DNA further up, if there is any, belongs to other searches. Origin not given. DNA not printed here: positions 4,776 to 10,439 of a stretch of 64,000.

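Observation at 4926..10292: One-polypeptide signalling cascade: Ser/Thr kinase - STAND NTPase - TPR - GAF - sigma-54 activator - HTH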

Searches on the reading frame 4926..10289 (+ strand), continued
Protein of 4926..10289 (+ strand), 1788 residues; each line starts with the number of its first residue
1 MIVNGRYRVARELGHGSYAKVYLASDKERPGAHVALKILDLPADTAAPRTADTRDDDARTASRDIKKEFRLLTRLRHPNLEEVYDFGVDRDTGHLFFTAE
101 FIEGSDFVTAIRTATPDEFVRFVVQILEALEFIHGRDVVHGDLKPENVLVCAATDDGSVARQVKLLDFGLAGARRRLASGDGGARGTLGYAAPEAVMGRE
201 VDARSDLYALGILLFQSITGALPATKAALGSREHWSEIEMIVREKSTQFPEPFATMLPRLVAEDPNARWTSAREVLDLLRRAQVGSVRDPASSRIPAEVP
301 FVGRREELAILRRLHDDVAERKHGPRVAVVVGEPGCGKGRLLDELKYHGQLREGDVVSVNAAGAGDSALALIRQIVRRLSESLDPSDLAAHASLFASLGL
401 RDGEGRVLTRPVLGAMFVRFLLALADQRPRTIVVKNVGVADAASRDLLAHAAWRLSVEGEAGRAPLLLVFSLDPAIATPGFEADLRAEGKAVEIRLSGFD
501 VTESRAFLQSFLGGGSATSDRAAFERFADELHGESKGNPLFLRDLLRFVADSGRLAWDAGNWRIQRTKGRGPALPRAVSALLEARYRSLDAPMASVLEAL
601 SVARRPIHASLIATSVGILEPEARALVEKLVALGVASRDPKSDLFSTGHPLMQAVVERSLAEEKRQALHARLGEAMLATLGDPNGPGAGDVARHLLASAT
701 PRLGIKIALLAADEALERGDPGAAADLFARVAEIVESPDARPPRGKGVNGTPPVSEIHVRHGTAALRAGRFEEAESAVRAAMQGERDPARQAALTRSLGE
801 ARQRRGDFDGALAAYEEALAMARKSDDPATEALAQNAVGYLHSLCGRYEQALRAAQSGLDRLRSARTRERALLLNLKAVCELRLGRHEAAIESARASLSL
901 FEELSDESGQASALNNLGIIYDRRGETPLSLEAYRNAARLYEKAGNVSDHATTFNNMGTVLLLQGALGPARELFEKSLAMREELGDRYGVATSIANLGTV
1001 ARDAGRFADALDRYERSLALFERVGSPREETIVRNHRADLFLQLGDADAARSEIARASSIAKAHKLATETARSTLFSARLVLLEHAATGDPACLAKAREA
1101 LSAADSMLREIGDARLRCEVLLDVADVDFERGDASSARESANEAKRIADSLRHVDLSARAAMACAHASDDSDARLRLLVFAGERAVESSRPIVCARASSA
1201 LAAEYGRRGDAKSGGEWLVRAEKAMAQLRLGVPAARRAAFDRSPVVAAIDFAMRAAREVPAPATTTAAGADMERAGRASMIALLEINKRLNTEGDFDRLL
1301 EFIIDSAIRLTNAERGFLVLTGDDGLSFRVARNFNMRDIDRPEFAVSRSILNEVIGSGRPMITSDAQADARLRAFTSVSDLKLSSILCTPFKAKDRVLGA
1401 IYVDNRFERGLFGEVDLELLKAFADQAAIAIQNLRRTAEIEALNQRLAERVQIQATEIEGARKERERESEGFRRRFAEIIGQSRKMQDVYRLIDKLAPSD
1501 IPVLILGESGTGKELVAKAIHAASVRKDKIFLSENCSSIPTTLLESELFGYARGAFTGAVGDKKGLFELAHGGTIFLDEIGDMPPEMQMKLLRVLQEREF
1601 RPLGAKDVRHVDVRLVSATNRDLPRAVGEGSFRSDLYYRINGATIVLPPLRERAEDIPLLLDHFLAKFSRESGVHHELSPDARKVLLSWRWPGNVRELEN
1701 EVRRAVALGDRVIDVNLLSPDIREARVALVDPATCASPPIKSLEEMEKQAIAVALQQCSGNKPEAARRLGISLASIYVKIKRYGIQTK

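Call 47: list_cluster_members(proteins=[P0001, P0002, P0047, P0089, P0118, P0059, P0007, P0110])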
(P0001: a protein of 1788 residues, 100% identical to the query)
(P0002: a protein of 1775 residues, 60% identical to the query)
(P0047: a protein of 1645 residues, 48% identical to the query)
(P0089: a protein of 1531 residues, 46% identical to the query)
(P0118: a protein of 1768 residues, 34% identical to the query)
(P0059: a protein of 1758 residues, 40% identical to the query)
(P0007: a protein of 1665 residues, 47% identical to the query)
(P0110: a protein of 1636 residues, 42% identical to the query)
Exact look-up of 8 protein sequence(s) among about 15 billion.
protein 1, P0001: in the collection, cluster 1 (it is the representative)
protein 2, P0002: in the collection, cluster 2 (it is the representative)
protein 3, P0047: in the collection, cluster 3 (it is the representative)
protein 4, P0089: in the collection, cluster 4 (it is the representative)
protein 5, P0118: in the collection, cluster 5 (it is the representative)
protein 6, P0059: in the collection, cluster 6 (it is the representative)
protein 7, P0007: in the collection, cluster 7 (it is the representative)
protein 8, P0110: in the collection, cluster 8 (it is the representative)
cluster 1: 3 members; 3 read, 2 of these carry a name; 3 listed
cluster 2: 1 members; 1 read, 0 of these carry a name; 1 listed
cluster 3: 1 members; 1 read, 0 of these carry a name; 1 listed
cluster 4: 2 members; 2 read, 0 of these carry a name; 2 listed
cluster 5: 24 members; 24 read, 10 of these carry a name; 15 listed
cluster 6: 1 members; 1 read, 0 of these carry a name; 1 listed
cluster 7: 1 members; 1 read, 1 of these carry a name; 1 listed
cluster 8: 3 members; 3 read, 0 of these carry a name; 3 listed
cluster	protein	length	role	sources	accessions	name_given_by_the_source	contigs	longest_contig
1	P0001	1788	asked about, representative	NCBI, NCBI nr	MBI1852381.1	MAG: sigma 54-interacting transcriptional regulator [Planctomycetes bacterium] | sigma 54-interacting transcriptional regulator [Planctomycetota bacterium]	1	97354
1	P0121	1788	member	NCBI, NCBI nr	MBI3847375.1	MAG: sigma 54-interacting transcriptional regulator [Planctomycetes bacterium] | sigma 54-interacting transcriptional regulator [Planctomycetota bacterium]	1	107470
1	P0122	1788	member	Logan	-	-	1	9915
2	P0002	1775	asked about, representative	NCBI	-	-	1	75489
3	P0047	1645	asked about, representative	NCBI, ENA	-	-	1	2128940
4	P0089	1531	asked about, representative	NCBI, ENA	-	-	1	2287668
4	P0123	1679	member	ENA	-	-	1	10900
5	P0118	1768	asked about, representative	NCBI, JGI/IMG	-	-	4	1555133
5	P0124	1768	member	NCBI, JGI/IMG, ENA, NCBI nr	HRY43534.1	MAG TPA: sigma 54-interacting transcriptional regulator [Thermoanaerobaculia bacterium] | sigma 54-interacting transcriptional regulator [Thermoanaerobaculia bacterium]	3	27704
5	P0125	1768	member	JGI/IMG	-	Nif-specific regulatory protein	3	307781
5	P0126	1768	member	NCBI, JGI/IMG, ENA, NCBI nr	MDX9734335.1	MAG: sigma 54-interacting transcriptional regulator [Thermoanaerobaculia bacterium] | Nif-specific regulatory protein | sigma 54-interacting transcriptional regulator [Thermoanaerobaculia bacterium]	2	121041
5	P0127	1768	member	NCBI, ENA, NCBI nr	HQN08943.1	MAG TPA: sigma 54-interacting transcriptional regulator [Thermoanaerobaculia bacterium] | sigma 54-interacting transcriptional regulator [Thermoanaerobaculia bacterium]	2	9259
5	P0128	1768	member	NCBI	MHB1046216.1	MAG: sigma 54-interacting transcriptional regulator [Thermoanaerobaculia bacterium]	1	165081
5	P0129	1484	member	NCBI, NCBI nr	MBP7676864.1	MAG: sigma 54-interacting transcriptional regulator, partial [Thermoanaerobaculia ... | sigma 54-interacting transcriptional regulator [Thermoanaerobaculia bacterium]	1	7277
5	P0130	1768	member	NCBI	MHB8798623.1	MAG: sigma 54-interacting transcriptional regulator [Thermoanaerobaculia bacterium]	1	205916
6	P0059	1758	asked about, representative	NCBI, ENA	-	-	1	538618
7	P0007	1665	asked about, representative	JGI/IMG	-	serine/threonine-protein kinase PknK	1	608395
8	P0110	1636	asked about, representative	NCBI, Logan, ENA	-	-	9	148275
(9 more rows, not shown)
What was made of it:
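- An identical-length protein (over 90% identity) occurs in a second MAG (call 47).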

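Call 71: search_protein_families(library=padloc, proteins=[window:4926-10289:+], max_evalue=0.001)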
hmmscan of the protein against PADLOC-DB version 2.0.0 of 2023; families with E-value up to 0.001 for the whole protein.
window:4926-10289:+ (1788 aa): 38 families (the best 25 are shown)
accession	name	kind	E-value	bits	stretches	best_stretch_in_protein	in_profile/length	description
PDLC01995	RtcR_PspF2--CARF_AAA_HTH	-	2.4e-116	387.7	1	1456-1786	145-481/481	-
PDLC01994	RtcR_PspF1--CARF_AAA_HTH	-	1.9e-57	193.4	1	1465-1771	148-456/468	-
PDLC01993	RtcR--CARF_AAA_HTH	-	8e-54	180.9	1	1477-1726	180-440/523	-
PDLC04042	PD-T4-6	-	3.5e-52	175.9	1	3-290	7-280/292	-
PDLC04053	PD-T4-6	-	1.3e-49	167.3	1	3-304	7-291/311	-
PDLC04054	PD-T4-6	-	1.7e-46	157.2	1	2-288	8-279/347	-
PDLC04138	mad6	-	6.7e-46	155.4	1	3-283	49-314/659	mads_6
PDLC04061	PD-T4-6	-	3.4e-44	150.2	1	2-284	13-285/510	-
PDLC04047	PD-T4-6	-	6.9e-40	135.1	1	3-280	8-270/327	-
PDLC04043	PD-T4-6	-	5.4e-39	132.5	1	3-302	13-297/452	-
PDLC04041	PD-T4-6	-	8.6e-37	125.4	1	4-294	27-306/443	-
PDLC04055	PD-T4-6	-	1.1e-36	124.7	1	3-283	68-336/496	-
PDLC04060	PD-T4-6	-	2.1e-35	120.6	1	3-283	6-270/486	-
PDLC04057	PD-T4-6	-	5.2e-35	119.3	1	2-283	5-271/443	-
PDLC03920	MkoA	-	3.8e-34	116.2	1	3-285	7-280/1112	-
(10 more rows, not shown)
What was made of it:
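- PADLOC models for kinase-containing defence proteins (PD-T4-6, mad6, MkoA) and for RtcR-type activators hit individual domains (call 71).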

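Call 86: search_protein_families(library=pfam, proteins=[L008:5953-7773:-], max_evalue=0.001)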
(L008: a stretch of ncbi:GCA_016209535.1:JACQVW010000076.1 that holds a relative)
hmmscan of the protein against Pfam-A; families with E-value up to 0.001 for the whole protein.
L008:5953-7773:- (606 aa): 0 families
